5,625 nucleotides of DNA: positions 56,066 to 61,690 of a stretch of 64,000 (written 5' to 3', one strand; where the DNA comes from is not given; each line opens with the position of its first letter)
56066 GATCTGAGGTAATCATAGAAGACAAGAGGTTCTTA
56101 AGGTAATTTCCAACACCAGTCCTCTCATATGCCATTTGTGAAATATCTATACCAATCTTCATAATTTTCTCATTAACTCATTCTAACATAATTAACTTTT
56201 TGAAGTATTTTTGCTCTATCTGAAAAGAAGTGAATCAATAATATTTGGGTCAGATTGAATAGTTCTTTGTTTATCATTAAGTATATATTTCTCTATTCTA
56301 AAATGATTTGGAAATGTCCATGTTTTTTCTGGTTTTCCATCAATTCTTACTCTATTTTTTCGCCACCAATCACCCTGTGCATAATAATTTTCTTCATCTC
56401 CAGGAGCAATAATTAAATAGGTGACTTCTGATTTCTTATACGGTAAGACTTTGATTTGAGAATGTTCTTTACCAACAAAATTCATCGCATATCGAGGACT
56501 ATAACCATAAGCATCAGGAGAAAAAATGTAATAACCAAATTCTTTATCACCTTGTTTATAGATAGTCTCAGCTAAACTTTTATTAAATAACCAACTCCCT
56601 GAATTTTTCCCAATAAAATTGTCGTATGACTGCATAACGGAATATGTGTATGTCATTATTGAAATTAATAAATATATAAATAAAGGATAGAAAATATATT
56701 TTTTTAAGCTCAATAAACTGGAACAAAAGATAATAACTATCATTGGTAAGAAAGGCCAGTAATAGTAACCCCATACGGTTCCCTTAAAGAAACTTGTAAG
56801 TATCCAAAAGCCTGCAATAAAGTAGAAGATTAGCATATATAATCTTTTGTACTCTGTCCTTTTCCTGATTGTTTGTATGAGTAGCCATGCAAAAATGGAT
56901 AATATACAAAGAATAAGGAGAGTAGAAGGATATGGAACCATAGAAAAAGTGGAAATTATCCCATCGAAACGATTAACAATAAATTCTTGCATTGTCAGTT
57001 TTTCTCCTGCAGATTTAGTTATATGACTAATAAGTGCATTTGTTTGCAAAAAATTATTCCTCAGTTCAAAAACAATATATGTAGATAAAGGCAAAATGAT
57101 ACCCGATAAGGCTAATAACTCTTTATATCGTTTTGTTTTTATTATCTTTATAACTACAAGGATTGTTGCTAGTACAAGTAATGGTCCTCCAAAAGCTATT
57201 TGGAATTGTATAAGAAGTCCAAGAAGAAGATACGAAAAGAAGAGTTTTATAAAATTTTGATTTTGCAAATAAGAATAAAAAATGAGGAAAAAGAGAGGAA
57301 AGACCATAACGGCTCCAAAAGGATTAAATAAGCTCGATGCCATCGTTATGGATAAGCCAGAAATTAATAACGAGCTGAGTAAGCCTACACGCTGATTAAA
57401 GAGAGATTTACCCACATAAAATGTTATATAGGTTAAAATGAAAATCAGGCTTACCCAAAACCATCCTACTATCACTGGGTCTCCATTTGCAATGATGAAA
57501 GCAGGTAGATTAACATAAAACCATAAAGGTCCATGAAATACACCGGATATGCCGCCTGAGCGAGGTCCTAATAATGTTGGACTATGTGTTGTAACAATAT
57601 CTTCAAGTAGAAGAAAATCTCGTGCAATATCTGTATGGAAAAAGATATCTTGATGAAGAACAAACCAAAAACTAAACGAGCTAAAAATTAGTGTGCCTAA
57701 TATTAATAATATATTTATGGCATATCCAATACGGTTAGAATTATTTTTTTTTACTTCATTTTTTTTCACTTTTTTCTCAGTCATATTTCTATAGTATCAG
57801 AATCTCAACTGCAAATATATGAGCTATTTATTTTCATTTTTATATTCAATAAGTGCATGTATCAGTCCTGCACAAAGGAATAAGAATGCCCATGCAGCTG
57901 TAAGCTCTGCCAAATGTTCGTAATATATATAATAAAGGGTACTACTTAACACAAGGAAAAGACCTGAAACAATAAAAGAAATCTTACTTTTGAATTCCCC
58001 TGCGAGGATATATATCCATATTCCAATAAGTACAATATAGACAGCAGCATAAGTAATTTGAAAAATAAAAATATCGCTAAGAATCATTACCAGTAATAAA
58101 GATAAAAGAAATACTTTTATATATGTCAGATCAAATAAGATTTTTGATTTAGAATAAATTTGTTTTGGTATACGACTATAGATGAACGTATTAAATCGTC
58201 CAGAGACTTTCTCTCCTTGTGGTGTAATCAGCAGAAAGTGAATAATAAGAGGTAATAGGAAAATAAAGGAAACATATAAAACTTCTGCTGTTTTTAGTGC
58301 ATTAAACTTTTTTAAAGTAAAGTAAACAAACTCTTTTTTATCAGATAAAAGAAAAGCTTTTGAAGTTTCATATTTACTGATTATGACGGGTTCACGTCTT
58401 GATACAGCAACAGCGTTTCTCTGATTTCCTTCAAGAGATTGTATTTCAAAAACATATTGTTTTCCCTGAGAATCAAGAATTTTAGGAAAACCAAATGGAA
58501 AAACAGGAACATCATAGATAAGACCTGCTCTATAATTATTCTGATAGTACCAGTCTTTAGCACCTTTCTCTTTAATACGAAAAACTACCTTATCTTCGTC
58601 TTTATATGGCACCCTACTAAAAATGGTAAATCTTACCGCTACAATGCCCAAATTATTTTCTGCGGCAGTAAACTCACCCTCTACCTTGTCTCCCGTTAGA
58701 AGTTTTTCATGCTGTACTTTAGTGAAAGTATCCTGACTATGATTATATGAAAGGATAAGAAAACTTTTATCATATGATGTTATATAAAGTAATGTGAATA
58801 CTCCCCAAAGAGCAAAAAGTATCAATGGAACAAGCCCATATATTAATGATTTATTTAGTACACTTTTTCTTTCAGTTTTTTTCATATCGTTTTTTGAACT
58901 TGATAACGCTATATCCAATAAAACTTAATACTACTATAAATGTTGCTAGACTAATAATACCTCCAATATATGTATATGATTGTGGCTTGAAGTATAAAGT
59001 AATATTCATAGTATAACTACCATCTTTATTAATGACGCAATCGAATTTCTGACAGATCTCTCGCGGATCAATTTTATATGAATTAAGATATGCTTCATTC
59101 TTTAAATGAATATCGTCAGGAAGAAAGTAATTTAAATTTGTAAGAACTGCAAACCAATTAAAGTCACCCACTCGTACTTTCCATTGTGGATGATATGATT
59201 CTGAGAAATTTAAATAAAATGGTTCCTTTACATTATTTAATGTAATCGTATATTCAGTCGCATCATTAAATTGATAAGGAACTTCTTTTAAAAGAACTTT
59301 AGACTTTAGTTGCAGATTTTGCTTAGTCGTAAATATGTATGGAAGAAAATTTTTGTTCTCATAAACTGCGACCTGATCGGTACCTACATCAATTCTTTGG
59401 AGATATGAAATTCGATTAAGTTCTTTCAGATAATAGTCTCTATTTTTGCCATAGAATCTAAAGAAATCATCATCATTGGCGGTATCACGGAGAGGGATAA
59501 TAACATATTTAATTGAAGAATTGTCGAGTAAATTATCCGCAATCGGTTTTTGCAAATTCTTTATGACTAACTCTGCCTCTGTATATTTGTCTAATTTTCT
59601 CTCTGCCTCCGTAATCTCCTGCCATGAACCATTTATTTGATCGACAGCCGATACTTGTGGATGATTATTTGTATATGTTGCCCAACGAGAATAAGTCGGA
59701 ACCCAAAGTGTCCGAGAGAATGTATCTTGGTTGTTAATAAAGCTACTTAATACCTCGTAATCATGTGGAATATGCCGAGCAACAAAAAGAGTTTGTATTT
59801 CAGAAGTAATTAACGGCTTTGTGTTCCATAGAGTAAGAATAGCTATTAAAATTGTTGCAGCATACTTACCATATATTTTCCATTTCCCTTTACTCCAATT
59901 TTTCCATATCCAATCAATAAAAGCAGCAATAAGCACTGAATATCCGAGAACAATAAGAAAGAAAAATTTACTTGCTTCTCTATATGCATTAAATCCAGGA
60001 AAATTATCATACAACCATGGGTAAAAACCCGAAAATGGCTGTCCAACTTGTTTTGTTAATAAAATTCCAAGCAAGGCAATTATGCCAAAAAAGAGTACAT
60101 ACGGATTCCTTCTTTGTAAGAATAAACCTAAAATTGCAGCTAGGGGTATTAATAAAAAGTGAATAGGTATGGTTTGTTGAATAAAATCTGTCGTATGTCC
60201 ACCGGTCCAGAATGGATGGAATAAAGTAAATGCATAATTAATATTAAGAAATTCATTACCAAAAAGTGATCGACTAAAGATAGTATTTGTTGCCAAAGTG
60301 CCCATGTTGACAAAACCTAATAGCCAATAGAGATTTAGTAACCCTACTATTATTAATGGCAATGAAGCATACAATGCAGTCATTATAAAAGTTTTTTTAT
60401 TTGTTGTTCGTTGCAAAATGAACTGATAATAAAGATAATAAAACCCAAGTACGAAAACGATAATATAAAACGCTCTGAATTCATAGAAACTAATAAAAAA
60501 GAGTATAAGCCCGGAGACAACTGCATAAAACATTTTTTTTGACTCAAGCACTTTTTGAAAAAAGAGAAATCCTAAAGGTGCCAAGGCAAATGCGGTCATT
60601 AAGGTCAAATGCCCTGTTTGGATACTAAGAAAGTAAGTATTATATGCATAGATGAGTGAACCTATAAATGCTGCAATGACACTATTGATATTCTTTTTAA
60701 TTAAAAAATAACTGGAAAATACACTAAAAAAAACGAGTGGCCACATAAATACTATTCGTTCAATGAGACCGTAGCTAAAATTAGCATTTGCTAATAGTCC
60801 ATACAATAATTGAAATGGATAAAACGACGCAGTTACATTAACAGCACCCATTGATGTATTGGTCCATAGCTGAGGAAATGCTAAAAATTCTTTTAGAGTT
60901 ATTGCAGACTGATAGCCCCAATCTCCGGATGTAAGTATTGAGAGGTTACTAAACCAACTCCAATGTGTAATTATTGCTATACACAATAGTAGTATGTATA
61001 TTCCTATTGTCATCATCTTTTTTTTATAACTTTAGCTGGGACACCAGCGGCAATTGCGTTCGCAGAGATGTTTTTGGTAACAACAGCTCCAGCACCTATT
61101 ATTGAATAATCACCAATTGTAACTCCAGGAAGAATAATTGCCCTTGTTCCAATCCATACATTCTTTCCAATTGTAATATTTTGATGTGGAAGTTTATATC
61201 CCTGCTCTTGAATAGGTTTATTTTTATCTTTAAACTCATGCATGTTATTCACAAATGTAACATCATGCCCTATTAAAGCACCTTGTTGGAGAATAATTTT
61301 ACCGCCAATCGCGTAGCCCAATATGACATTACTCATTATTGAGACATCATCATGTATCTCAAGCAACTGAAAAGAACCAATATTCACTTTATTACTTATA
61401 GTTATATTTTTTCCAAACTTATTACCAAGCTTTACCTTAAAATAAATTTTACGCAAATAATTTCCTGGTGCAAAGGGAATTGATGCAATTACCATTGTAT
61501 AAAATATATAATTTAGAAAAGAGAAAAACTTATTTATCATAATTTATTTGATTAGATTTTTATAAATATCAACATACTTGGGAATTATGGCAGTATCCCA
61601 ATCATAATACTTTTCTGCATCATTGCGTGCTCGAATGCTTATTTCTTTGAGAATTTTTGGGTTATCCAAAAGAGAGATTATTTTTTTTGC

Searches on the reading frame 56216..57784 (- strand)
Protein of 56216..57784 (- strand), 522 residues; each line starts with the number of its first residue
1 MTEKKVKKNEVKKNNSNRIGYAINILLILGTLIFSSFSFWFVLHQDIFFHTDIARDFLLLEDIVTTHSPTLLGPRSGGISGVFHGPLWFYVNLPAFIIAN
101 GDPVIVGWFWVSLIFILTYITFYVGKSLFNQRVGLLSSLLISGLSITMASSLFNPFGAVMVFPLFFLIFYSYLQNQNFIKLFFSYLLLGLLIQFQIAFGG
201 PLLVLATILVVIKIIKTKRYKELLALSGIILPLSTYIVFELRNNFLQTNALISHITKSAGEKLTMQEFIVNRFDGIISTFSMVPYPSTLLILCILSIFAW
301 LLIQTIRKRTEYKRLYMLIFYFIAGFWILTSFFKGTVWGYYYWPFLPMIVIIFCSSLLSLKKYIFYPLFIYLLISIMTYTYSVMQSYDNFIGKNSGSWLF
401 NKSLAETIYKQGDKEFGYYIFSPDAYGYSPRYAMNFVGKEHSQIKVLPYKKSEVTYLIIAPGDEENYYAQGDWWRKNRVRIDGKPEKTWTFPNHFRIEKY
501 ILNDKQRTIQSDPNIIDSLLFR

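Call 11: search_protein_families(library=pfam, proteins=[window:56216-57784:-], max_evalue=0.001)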
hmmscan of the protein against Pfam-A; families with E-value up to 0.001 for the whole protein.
window:56216-57784:- (522 aa): 0 families

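Call 35: search_protein_families(library=pfam, proteins=[window:56216-57784:-], max_evalue=5)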
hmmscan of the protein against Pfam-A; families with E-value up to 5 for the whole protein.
window:56216-57784:- (522 aa): 1 family
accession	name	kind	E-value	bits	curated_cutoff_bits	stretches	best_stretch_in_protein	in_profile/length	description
PF19510.5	DUF6044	-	0.073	11.9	27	1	137-379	125-368/564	Protein of unknown function (DUF6044)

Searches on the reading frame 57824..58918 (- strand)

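Call 12: search_protein_families(library=pfam, proteins=[window:57824-58918:-], max_evalue=0.001)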
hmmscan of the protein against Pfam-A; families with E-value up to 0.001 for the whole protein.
window:57824-58918:- (364 aa): 0 families

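Call 35: search_protein_families(library=pfam, proteins=[window:57824-58918:-], max_evalue=5)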
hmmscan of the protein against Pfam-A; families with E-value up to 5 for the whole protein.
window:57824-58918:- (364 aa): 1 family
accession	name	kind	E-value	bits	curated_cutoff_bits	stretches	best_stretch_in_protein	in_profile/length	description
PF09843.14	DUF2070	-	0.59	8.8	30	1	204-360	37-178/561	Predicted membrane protein (DUF2070)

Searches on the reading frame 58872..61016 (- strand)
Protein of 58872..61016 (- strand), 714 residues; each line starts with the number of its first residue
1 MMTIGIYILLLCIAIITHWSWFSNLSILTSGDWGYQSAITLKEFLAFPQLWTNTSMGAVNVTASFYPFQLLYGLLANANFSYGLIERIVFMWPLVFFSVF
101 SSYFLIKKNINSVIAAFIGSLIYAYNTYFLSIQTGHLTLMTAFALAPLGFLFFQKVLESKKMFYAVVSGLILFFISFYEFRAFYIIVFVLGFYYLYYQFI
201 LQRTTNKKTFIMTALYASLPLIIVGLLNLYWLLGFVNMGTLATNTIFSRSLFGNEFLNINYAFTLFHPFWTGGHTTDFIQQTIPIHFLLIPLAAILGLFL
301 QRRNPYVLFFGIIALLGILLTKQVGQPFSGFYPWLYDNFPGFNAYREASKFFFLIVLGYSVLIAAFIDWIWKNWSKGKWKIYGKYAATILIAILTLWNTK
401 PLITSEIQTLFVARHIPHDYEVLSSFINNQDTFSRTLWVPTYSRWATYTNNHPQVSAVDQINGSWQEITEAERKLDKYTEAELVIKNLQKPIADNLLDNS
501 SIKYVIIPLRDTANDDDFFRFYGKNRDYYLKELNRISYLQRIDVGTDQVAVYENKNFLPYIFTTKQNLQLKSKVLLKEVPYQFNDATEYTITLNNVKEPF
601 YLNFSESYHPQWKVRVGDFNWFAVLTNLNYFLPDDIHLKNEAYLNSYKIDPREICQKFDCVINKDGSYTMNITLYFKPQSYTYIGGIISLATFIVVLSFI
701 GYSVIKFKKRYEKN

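Call 12: search_protein_families(library=pfam, proteins=[window:58872-61016:-], max_evalue=0.001)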
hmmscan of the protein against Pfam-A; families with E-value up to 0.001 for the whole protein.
window:58872-61016:- (714 aa): 0 families

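Call 35: search_protein_families(library=pfam, proteins=[window:58872-61016:-], max_evalue=5)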
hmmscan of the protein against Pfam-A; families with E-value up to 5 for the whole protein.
window:58872-61016:- (714 aa): 1 family
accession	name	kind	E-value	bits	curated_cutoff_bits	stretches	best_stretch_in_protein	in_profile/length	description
PF11847.13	GT-C_AftD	-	0.24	9.7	26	1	287-449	275-442/661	Alpha-(1->3)-arabinofuranosyltransferase, N-terminal GT-C domain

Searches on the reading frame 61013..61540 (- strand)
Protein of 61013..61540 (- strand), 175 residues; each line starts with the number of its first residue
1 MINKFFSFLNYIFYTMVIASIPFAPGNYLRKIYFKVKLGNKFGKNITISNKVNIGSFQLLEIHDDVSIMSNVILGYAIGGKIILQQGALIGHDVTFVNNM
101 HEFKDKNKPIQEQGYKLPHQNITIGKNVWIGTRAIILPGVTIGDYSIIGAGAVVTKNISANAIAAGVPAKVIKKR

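Call 12: search_protein_families(library=pfam, proteins=[window:61013-61540:-], max_evalue=0.001)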
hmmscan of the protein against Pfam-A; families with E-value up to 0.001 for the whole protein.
window:61013-61540:- (175 aa): 3 families
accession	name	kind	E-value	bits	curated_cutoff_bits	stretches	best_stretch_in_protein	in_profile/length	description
PF00132.30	Hexapep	-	4.3e-13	48.8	27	1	121-156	1-36/36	Bacterial transferase hexapeptide (six repeats)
PF14602.12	Hexapep_2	-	6e-09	35.9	27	1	122-156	2-34/34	Hexapeptide repeat of succinyl-transferase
PF25084.1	LbH_EIF2B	-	5.9e-05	23.5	54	0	120-158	60-97/105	EIF2B subunit epsilon LbH domain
